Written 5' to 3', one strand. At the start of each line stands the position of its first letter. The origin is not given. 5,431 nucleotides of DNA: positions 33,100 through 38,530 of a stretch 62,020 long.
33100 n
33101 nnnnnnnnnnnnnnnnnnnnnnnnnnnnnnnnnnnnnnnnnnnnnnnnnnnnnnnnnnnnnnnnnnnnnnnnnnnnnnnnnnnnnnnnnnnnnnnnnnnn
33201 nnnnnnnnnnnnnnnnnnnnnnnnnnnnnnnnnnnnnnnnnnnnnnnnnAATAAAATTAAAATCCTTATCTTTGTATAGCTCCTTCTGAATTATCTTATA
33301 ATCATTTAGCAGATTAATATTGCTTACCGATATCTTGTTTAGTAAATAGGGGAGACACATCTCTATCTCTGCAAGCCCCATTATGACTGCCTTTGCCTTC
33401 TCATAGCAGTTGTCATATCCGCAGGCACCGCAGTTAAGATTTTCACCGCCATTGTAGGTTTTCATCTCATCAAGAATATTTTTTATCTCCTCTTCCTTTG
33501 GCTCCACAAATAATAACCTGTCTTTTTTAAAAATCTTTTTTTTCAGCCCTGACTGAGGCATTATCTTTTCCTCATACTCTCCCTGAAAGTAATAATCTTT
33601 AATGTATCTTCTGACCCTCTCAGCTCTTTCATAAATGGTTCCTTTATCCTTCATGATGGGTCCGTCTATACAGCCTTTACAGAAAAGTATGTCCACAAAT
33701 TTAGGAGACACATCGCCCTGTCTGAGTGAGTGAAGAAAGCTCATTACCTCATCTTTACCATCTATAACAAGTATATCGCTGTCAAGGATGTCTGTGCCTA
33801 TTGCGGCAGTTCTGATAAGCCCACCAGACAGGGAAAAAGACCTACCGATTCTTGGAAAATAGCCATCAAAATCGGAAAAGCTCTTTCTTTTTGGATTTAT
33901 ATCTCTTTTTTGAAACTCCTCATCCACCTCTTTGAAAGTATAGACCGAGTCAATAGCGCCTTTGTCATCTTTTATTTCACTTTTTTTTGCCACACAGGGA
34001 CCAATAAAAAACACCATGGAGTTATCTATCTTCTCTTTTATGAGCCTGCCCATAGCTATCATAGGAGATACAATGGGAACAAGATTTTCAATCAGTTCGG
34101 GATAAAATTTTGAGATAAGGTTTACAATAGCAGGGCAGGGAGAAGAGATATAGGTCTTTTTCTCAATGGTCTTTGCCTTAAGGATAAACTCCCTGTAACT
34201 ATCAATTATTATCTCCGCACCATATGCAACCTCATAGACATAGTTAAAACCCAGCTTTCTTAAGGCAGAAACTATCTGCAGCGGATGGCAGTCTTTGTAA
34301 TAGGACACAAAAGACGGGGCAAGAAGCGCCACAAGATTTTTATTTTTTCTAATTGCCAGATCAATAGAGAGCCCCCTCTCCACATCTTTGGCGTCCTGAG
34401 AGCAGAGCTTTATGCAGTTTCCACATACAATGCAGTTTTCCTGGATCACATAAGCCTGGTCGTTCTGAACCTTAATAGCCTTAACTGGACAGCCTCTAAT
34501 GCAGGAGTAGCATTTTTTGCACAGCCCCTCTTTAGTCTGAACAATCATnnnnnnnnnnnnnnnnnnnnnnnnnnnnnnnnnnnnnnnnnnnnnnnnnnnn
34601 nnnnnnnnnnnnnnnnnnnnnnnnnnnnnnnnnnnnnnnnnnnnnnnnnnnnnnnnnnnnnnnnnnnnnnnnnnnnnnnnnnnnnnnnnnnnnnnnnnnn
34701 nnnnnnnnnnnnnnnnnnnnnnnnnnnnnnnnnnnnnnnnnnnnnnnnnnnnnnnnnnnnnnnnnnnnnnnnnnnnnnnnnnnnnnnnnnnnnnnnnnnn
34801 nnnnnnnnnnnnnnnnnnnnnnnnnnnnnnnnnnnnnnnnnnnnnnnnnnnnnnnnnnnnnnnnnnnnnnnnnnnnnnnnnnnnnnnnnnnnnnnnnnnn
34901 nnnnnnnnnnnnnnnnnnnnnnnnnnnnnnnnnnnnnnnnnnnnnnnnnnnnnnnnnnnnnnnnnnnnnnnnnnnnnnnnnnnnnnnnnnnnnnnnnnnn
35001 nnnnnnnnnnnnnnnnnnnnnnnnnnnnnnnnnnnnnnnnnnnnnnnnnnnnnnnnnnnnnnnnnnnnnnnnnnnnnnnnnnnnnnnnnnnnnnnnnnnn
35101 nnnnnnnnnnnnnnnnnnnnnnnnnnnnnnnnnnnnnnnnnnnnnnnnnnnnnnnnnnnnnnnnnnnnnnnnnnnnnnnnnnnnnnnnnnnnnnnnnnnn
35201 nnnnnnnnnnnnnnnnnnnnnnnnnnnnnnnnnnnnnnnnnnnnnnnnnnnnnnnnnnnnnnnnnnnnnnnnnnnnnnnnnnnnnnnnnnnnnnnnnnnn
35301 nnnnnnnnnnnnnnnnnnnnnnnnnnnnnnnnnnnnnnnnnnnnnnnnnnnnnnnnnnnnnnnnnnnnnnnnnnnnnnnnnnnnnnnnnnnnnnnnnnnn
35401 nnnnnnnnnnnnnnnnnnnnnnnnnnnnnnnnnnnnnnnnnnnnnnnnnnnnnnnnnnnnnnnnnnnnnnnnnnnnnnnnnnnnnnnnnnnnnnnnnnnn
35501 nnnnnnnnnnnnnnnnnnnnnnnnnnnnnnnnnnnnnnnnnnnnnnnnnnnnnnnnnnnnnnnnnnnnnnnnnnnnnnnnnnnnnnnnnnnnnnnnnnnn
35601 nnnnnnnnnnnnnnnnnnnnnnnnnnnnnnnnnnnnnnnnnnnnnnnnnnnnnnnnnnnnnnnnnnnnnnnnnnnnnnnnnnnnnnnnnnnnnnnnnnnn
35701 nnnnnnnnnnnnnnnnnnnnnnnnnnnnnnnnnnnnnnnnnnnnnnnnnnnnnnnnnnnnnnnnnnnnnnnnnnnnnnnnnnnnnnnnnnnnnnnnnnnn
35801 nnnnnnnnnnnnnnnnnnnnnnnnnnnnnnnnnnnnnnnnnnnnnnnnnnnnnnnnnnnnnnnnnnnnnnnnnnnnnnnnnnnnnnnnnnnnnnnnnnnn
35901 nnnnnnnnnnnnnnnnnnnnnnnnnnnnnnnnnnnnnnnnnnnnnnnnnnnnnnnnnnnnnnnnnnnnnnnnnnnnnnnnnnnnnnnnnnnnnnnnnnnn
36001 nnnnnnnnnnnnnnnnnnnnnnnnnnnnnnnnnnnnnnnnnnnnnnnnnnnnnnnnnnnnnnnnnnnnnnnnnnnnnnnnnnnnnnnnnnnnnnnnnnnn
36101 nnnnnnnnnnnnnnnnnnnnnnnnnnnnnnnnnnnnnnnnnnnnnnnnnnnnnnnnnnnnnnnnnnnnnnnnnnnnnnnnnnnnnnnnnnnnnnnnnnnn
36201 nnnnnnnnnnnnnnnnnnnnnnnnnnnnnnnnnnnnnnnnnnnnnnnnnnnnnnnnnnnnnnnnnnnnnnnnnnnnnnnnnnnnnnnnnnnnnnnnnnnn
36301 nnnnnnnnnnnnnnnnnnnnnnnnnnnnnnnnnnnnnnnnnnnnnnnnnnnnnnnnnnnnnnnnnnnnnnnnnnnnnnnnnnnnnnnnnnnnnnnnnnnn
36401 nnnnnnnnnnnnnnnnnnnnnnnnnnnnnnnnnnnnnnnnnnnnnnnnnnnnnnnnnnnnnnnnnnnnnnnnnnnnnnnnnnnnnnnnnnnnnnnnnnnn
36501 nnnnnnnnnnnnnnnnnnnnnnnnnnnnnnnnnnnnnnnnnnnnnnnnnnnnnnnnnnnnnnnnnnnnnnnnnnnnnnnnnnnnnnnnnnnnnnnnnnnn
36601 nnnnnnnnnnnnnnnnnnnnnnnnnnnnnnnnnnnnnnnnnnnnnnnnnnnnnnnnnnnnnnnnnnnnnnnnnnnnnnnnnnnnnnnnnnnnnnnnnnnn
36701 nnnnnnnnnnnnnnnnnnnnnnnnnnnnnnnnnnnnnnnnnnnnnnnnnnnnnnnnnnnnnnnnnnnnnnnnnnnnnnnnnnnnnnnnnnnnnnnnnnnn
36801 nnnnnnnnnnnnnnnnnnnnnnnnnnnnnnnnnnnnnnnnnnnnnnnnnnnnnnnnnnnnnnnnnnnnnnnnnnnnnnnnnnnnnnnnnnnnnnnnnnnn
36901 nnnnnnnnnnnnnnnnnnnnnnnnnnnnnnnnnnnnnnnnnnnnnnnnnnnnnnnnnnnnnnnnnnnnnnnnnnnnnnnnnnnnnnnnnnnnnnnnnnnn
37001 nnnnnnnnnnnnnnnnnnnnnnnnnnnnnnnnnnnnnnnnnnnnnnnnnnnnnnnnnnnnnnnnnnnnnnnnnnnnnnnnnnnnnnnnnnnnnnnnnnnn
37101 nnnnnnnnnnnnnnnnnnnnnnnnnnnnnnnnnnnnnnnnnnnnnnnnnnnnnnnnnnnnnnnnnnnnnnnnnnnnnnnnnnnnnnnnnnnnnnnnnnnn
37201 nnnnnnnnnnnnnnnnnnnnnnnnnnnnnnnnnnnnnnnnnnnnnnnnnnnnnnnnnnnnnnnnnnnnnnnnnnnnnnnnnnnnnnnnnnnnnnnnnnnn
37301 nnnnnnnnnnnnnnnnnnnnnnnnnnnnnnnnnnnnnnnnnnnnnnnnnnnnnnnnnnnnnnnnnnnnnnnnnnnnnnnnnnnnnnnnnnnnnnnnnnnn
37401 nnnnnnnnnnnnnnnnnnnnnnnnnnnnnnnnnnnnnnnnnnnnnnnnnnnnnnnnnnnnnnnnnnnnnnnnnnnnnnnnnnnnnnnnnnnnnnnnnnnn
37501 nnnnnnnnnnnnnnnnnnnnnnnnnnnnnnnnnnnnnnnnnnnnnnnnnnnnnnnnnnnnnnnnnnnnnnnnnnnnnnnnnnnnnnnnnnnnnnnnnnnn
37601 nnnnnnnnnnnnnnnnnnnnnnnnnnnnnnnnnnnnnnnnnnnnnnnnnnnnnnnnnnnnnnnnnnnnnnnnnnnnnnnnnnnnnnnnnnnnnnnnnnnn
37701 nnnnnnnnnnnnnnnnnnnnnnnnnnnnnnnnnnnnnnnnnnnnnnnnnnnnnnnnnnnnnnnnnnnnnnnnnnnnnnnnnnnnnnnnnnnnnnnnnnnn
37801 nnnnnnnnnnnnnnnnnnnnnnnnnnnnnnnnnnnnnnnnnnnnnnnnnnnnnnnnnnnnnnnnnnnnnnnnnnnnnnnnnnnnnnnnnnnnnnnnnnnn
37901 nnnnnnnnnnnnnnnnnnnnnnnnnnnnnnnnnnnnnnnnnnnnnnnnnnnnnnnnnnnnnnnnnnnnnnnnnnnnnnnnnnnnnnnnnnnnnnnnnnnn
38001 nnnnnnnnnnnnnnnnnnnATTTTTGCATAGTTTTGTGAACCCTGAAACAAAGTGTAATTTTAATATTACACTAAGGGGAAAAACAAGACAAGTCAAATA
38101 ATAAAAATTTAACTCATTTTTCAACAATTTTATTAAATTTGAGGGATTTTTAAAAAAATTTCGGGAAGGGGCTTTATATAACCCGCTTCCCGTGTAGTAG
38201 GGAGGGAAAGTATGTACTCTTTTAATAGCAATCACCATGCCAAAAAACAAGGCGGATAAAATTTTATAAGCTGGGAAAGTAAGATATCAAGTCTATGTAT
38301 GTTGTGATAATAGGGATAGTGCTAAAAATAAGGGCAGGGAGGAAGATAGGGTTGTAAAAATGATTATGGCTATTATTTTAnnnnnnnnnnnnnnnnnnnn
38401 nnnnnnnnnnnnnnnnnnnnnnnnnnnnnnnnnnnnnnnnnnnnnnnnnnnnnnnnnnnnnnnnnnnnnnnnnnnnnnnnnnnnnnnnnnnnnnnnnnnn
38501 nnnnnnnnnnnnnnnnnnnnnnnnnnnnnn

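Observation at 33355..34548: The regulator's H-domain keeps the H-cluster ligands but alters the proton-relay and L3 motifs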

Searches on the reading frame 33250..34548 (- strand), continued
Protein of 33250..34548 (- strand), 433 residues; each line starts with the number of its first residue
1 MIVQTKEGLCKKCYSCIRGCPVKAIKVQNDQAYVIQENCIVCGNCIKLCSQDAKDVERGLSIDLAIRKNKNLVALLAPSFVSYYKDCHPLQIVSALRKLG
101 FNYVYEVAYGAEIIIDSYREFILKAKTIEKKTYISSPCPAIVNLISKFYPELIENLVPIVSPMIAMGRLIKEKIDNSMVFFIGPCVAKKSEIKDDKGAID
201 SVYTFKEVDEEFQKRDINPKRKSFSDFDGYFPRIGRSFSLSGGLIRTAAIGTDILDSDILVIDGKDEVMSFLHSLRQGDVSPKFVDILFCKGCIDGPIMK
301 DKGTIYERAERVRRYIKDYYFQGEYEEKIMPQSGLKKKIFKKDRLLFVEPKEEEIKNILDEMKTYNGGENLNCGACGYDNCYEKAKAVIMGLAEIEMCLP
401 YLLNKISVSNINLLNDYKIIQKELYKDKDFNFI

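Call 59: find_encoding_contigs(protein=P0011, flank=10000, max_places=2)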
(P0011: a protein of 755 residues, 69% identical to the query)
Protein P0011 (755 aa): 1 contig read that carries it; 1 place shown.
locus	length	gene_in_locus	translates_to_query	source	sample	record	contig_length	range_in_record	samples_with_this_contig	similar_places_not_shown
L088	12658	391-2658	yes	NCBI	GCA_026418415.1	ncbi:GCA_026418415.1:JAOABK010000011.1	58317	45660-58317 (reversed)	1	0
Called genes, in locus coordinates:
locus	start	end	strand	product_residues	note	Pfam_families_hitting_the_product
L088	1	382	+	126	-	PF18133:HydF_tetramer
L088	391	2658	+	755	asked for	PF13237:Fer4_10 (weak), PF02906:Fe_hyd_lg_C, PF04060:FeS, PF00158:Sigma54_activat, PF14532:Sigma54_activ_2, PF07724:AAA_2, PF07728:AAA_5, PF25601:AAA_lid_14, +2 more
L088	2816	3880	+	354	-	PF01058:Oxidored_q6, PF14720:NiFe_hyd_SSU_C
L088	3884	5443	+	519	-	PF27537:HoxH (weak), PF00374:NiFeSe_Hases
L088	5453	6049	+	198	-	PF01292:Ni_hydr_CYTB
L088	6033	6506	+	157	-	PF01750:HycI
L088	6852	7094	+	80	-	-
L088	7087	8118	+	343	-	PF00155:Aminotran_1_2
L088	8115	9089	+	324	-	PF03186:CobD_Cbib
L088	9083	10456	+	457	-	PF01656:CbiA, PF13500:AAA_26, PF07685:GATase_3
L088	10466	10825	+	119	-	PF06180:CbiK (weak), PF01903:CbiX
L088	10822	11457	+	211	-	PF02570:CbiC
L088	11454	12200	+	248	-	PF01891:CbiM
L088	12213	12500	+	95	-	-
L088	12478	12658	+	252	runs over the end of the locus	PF02361:CbiQ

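Call 61: fold_search(model_id=the predicted structure, library=pdb)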
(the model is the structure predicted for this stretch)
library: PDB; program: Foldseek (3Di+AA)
matches with E <= 10: 737; with E <= 0.001: 73
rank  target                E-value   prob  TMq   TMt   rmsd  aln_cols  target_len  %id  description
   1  8zqd_A                8.3e-21  1.00  0.65  0.46   4.9       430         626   21  Anaerobically isolated active [FeFe]-hydrogenase CbA5H (released 2025-01-01)
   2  8a6t_A                5.3e-20  1.00  0.66  0.51   5.1       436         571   19  Cryo-EM structure of the electron bifurcating Fe-Fe hydrogenase HydABC complex from Thermoanaerobacter kivui in the re (released 2023-02-15)
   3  9f46_A                2.6e-19  1.00  0.62  0.44   4.4       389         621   21  crystal structure of apo-[FeFe]-hydrogenase CbA5H from Clostridium beijerinckii (released 2024-12-18)
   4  9f46_B                2.7e-19  1.00  0.61  0.44   4.7       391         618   22  crystal structure of apo-[FeFe]-hydrogenase CbA5H from Clostridium beijerinckii (released 2024-12-18)
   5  9gnk                  4.9e-19  1.00  0.66  0.60   4.5       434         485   20  Desulfovibrio desulfuricans [FeFe]-hydrogenase variant with both subunits linked by a 13 amino acid linker peptide deriv (released 2025-09-24)
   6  8ru6                  6.9e-19  1.00  0.65  0.59   4.8       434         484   20  Desulfovibrio desulfuricans [FeFe]-hydrogenase variant with both subunits linked by a 4 amino acid linker peptide derive (released 2025-02-12)
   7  9gbu_B                2.1e-18  1.00  0.66  0.60   4.6       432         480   20  Desulfovibrio desulfuricans [FeFe]-hydrogenase variant with both subunits linked by a 13 amino acid linker peptide der (released 2025-08-13)
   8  8ryh                  2.3e-18  1.00  0.67  0.62   4.4       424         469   20  Desulfovibrio desulfuricans [FeFe]-hydrogenase variant with both subunits linked by a linker peptide derived from a grou (released 2025-02-19)
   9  9gbu_A                2.8e-18  1.00  0.66  0.60   4.7       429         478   20  Desulfovibrio desulfuricans [FeFe]-hydrogenase variant with both subunits linked by a 13 amino acid linker peptide der (released 2025-08-13)
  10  7p8n_a                3.7e-18  1.00  0.60  0.42  12.2       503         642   18  TmHydABC- T. maritima hydrogenase with bridge closed (released 2022-09-14)
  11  7qv7_D                5.9e-18  1.00  0.63  0.61   4.0       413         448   20  Cryo-EM structure of Hydrogen-dependent CO2 reductase. (released 2022-07-06)
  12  7p5h_A                1.1e-17  1.00  0.62  0.49   6.4       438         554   18  TmHydABC- D2 map (released 2022-09-14)
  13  9gzl_A                1.7e-17  1.00  0.60  0.66   4.1       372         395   22  Apo FeFe Hydrogenase from Desulfovibrio desulfuricans labelled with cyanophenylalanine (released 2025-05-28)
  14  9hpx_A                3.8e-17  1.00  0.60  0.65   4.0       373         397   22  [FeFe]-hydrogenase from D. desulfuricans with synthetic active site containing only one cyanide ligand. (released 2025-12-24)
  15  9rj9_B                4.3e-17  1.00  0.62  0.48   5.2       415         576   20  [FeFe]-hydrogenase CpI from Clostridium pasteurianum, variant N160L (released 2026-03-04)
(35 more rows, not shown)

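Call 74: find_encoding_contigs(protein=P0030, flank=10000, max_places=1)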
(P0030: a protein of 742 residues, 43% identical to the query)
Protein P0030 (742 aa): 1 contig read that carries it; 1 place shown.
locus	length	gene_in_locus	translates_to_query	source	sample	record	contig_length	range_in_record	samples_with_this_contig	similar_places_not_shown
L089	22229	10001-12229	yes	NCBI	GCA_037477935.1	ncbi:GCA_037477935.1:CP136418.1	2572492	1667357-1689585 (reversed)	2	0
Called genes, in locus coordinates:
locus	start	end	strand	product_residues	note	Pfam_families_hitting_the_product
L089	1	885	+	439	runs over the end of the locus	PF00037:Fer4 (weak), PF12837:Fer4_6 (faint), PF12838:Fer4_7, PF13187:Fer4_9, PF13237:Fer4_10, PF00037:Fer4 (weak), PF02906:Fe_hyd_lg_C, PF04060:FeS, +2 more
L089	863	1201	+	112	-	PF07905:PucR (weak), PF07085:DRTGG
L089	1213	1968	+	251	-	PF02811:PHP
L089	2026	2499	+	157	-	PF01257:2Fe-2S_thioredx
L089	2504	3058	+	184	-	PF02518:HATPase_c, PF13589:HATPase_c_3 (weak)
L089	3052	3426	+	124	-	-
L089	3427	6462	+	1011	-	PF01257:2Fe-2S_thioredx (weak), PF01512:Complex1_51K, PF10589:NADH_4Fe-4S, PF14691:Fer4_20, PF01946:Thi4 (weak), PF01266:DAO (weak), PF07992:Pyr_redox_2, PF13450:NAD_binding_8, +6 more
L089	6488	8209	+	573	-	PF00111:Fer2, PF13510:Fer2_4, PF10588:NADH-G_4Fe-4S_3, PF14697:Fer4_21 (weak), PF22117:Fer4_Nqo3 (weak), PF12838:Fer4_7 (weak), PF02906:Fe_hyd_lg_C, PF02256:Fe_hyd_SSU, +2 more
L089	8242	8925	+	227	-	PF00657:Lipase_GDSL, PF13472:Lipase_GDSL_2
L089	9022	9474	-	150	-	PF12844:HTH_19, PF13560:HTH_31, PF01381:HTH_3, PF13443:HTH_26 (weak)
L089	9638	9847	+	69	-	PF12844:HTH_19, PF13443:HTH_26 (weak), PF13560:HTH_31, PF01381:HTH_3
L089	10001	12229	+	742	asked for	PF12838:Fer4_7 (weak), PF13237:Fer4_10 (weak), PF02906:Fe_hyd_lg_C, PF04060:FeS, PF00158:Sigma54_activat, PF14532:Sigma54_activ_2, PF25601:AAA_lid_14, PF02954:HTH_8, +3 more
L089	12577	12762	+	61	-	-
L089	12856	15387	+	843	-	PF01136:Peptidase_U32, PF12392:DUF3656, PF01136:Peptidase_U32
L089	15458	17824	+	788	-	PF00488:MutS_V, PF20297:MSSS, PF01713:Smr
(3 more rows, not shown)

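Call 75: find_encoding_contigs(protein=P0017, flank=10000, max_places=1)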
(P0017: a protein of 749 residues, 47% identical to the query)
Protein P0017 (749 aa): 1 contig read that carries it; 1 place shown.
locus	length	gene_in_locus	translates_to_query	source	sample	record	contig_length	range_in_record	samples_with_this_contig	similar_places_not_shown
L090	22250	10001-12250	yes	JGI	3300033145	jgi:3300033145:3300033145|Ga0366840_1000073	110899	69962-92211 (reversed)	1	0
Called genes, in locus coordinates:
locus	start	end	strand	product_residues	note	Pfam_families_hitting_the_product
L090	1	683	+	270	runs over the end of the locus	PF02361:CbiQ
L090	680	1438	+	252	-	PF00005:ABC_tran, PF02463:SMC_N, PF13304:AAA_21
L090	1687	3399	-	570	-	PF02730:AFOR_N, PF01314:AFOR_C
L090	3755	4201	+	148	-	PF01257:2Fe-2S_thioredx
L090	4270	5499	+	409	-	PF01512:Complex1_51K, PF10589:NADH_4Fe-4S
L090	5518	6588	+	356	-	PF13510:Fer2_4, PF10588:NADH-G_4Fe-4S_3, PF14697:Fer4_21 (weak), PF22117:Fer4_Nqo3, PF12838:Fer4_7, PF13187:Fer4_9 (weak), PF04879:Molybdop_Fe4S4, PF00384:Molybdopterin, +3 more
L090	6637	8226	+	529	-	PF00384:Molybdopterin, PF01568:Molydop_binding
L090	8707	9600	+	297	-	PF01226:Form_Nir_trans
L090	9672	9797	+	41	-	-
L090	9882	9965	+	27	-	-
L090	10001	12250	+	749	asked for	PF13187:Fer4_9 (weak), PF13237:Fer4_10, PF02906:Fe_hyd_lg_C, PF04060:FeS, PF00158:Sigma54_activat, PF14532:Sigma54_activ_2, PF25601:AAA_lid_14, PF02954:HTH_8, +4 more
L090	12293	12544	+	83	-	-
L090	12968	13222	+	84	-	-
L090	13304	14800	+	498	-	PF14821:Thr_synth_N, PF00291:PALP, PF24857:THR4_C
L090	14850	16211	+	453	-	PF17125:Methyltr_RsmF_N, PF01189:Methyltr_RsmB-F, PF17126:RsmF_methylt_CI, PF13636:Methyltranf_PUA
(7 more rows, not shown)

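Call 76: find_encoding_contigs(protein=P0086, flank=10000, max_places=1)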
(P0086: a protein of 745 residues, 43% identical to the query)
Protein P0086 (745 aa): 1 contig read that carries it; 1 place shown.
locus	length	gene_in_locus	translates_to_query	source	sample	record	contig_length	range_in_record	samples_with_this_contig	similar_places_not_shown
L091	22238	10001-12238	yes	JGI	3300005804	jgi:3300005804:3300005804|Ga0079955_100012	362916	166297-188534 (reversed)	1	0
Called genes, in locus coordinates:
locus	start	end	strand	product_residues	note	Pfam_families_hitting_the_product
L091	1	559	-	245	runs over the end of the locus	PF00037:Fer4 (weak), PF12837:Fer4_6 (weak), PF12838:Fer4_7, PF13237:Fer4_10, PF14697:Fer4_21 (weak), PF13187:Fer4_9 (weak), PF27217:AF_0155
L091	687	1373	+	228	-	PF00027:cNMP_binding, PF13545:HTH_Crp_2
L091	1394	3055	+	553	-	PF03706:LPG_synthase_TM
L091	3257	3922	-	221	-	PF01865:PhoU_div (weak)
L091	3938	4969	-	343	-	PF01384:PHO4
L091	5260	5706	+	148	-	PF01257:2Fe-2S_thioredx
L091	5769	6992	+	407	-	PF01512:Complex1_51K, PF10589:NADH_4Fe-4S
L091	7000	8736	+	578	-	PF13510:Fer2_4, PF00037:Fer4 (faint), PF10588:NADH-G_4Fe-4S_3, PF22117:Fer4_Nqo3 (weak), PF12838:Fer4_7 (weak), PF13187:Fer4_9 (weak), PF02906:Fe_hyd_lg_C, PF02256:Fe_hyd_SSU, +1 more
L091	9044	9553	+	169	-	PF12822:ECF_trnsprt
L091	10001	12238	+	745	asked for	PF13187:Fer4_9 (weak), PF13237:Fer4_10 (weak), PF02906:Fe_hyd_lg_C, PF04060:FeS, PF00158:Sigma54_activat, PF14532:Sigma54_activ_2, PF25601:AAA_lid_14, PF02954:HTH_8, +4 more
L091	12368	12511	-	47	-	-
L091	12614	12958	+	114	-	-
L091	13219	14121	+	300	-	PF00753:Lactamase_B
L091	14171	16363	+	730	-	PF24675:NpmA (weak), PF02390:Methyltransf_4, PF13649:Methyltransf_25 (faint), PF13847:Methyltransf_31 (faint), PF14821:Thr_synth_N, PF00291:PALP, PF24857:THR4_C (weak)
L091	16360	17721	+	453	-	PF17125:Methyltr_RsmF_N, PF01189:Methyltr_RsmB-F, PF17126:RsmF_methylt_CI, PF13636:Methyltranf_PUA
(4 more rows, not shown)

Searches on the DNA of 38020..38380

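Call 64: search_rna_families(source=window, start=38020, end=38380, threshold=evalue, max_evalue=1)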
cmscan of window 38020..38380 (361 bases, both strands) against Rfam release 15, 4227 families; matches with E-value up to 1: 2.
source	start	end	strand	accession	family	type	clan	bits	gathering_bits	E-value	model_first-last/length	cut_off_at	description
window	38091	38194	-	RF01644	ceN59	Gene; snRNA; snoRNA; HACA-box;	-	19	50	0.96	1-137/137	no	Caenorhabditis snoRNA ceN59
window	38153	38226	+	RF00371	sroE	Gene; sRNA;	-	15.9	51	0.48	1-92/92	no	sroE RNA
